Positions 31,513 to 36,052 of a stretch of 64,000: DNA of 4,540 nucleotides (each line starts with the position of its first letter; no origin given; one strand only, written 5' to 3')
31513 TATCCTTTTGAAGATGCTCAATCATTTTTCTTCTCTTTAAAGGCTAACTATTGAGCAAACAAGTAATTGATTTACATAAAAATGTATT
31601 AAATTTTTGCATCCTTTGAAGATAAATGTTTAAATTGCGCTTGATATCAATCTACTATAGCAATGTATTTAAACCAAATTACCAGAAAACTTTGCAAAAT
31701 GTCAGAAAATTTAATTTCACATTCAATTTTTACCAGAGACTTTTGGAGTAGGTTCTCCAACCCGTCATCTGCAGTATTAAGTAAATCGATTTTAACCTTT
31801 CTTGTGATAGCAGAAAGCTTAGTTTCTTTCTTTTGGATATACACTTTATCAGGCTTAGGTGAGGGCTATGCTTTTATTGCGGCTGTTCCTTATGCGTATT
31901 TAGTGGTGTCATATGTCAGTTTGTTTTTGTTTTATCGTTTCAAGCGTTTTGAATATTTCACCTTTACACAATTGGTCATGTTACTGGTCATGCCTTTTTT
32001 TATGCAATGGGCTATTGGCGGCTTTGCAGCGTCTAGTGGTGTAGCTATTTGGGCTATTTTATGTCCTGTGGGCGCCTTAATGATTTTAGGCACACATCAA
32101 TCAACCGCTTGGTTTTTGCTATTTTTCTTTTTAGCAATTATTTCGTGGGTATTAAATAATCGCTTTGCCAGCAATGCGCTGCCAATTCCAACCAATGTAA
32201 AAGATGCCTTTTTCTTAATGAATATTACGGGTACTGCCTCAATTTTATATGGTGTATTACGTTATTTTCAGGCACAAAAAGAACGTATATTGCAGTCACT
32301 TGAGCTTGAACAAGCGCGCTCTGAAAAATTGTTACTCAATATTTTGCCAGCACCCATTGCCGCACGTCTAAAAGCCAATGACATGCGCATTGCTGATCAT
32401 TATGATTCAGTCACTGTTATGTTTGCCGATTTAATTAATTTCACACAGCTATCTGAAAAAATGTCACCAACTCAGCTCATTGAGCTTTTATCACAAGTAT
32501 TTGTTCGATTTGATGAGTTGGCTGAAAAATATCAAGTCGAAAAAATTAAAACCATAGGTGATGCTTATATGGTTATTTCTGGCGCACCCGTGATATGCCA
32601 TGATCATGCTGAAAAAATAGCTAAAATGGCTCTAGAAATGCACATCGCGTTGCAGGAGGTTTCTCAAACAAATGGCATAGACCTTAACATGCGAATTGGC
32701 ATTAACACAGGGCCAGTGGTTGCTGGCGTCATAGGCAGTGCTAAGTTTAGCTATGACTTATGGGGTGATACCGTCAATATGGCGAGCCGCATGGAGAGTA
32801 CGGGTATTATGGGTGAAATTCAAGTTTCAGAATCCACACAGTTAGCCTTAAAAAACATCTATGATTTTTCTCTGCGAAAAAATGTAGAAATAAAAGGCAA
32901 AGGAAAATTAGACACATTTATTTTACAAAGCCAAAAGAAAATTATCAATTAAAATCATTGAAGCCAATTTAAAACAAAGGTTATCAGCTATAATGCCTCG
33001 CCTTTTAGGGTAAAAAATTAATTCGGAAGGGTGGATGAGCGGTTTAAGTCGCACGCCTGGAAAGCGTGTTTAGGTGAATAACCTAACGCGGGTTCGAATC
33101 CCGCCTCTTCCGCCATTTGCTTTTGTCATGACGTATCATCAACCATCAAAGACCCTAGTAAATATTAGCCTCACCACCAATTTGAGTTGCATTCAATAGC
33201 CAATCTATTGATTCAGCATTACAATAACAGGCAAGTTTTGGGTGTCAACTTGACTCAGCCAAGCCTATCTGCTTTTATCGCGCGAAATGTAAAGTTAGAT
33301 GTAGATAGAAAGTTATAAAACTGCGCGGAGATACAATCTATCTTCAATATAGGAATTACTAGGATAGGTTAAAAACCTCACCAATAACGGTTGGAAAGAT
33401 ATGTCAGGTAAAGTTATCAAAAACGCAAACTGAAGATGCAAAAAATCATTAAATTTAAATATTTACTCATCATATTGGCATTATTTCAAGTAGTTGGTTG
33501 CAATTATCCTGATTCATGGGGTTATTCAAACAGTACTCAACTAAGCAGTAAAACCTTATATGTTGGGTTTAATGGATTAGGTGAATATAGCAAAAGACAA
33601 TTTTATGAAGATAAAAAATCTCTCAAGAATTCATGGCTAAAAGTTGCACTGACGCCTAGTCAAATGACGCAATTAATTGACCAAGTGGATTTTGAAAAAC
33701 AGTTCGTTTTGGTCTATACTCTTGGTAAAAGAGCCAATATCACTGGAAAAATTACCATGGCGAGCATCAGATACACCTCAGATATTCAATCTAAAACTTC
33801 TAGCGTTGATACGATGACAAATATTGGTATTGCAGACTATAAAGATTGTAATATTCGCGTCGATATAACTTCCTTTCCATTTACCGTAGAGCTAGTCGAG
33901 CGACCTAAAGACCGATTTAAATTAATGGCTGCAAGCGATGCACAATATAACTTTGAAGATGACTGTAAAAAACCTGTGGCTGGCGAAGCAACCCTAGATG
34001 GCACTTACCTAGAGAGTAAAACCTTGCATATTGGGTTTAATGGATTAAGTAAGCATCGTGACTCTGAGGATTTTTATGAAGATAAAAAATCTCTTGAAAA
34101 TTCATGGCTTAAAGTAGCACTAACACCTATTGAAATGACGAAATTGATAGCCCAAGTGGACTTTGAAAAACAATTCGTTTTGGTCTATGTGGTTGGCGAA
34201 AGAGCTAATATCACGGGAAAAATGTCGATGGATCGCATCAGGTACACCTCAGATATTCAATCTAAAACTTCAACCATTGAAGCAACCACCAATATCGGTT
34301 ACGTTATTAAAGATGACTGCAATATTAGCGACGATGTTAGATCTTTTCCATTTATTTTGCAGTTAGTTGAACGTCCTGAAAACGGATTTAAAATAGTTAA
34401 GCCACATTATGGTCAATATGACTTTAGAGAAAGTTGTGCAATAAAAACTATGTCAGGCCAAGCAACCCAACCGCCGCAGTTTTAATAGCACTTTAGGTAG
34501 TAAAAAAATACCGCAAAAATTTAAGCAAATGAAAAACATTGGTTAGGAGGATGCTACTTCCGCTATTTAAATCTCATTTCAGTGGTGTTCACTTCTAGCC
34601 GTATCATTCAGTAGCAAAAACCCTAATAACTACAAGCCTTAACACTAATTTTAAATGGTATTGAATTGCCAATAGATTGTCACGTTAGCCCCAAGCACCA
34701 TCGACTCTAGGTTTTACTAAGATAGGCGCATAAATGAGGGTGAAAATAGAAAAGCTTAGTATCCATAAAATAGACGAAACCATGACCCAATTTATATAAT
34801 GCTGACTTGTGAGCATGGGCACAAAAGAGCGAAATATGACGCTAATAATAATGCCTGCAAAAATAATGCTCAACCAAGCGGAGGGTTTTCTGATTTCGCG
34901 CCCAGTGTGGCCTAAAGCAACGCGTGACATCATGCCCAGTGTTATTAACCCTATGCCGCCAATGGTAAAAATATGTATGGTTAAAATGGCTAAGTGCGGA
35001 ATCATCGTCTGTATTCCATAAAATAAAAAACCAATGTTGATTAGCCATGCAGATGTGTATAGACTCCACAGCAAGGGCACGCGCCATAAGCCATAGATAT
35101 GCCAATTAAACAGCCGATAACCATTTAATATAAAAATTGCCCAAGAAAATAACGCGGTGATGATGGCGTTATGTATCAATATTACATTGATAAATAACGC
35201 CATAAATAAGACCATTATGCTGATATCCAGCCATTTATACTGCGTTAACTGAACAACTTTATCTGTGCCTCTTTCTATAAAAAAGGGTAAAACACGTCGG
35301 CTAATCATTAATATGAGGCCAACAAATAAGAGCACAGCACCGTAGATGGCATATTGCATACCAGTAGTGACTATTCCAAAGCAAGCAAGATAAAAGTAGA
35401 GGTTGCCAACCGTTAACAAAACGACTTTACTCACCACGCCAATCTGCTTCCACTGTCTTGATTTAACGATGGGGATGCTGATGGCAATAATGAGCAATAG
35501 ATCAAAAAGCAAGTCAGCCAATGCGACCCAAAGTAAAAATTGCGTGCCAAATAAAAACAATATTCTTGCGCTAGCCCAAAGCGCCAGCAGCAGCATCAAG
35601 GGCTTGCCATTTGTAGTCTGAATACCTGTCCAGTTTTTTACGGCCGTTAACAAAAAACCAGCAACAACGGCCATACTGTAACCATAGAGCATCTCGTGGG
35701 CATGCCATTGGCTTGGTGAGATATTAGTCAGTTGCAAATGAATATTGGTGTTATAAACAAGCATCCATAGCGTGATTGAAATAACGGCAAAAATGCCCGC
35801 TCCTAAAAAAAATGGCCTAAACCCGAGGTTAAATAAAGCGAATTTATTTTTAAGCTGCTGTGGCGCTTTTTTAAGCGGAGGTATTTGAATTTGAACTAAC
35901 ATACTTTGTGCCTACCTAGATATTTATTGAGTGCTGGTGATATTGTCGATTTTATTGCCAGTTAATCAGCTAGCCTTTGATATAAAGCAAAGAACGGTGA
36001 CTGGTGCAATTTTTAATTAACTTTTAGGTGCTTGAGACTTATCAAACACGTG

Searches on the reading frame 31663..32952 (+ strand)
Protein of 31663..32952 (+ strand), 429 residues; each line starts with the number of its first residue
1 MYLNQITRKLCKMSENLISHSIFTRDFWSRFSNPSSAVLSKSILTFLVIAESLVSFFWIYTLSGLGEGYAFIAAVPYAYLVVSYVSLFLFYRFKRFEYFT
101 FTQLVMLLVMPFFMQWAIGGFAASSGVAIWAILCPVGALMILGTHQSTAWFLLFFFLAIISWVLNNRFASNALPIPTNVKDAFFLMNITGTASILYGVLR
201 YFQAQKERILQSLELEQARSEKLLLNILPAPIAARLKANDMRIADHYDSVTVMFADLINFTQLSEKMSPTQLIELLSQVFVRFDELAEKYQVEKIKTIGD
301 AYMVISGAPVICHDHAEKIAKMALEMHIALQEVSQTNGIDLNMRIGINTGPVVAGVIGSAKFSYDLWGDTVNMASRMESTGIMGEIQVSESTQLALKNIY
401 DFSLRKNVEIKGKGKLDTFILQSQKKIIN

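Call 12: search_protein_families(library=pfam, proteins=[window:31663-32952:+], max_evalue=0.001)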
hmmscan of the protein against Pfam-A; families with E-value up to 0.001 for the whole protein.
window:31663-32952:+ (429 aa): 1 family
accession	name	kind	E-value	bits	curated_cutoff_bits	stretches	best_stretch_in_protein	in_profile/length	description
PF00211.25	Guanylate_cyc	-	6.5e-66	221.8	21.9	1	245-422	4-182/183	Adenylate and Guanylate cyclase catalytic domain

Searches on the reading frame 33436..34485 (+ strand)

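Call 12: search_protein_families(library=pfam, proteins=[window:33436-34485:+], max_evalue=0.001)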
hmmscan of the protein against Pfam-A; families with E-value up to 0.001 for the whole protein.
window:33436-34485:+ (349 aa): 0 families

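Call 81: search_protein_families(library=pfam, proteins=[window:33436-34485:+], max_evalue=1)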
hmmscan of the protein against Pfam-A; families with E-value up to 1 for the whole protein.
window:33436-34485:+ (349 aa): 7 families
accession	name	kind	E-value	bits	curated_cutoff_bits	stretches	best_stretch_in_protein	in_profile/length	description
PF13107.11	DUF3964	-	0.001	19.9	27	0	55-107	10-58/109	Protein of unknown function (DUF3964)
PF04407.17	DUF531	-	0.0024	18.5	25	1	77-132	109-162/170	Protein of unknown function (DUF531)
PF04996.17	AstB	-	0.0098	15.1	27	1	268-340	272-342/443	Succinylarginine dihydrolase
PF23018.2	Cypovirus_WIV_4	-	0.025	15.3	28.2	0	229-295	9-73/105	Cypovirus WIV domain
PF21751.2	DACNV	-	0.065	13.8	27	0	226-261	60-95/98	Probable sensor domain DACNV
PF00842.27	Ala_racemase_C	-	0.068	13.2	25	0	250-268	55-73/127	Alanine racemase, C-terminal domain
PF15597.11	Imm59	-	0.16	12.9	26.9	0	239-268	35-64/100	Immunity protein 59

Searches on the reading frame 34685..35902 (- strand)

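Call 12: search_protein_families(library=pfam, proteins=[window:34685-35902:-], max_evalue=0.001)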
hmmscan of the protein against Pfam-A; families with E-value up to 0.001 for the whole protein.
window:34685-35902:- (405 aa): 1 family
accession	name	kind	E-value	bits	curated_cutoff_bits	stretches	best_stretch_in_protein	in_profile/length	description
PF05940.17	NnrS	-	3.7e-102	342.9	28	1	22-399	1-371/371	NnrS protein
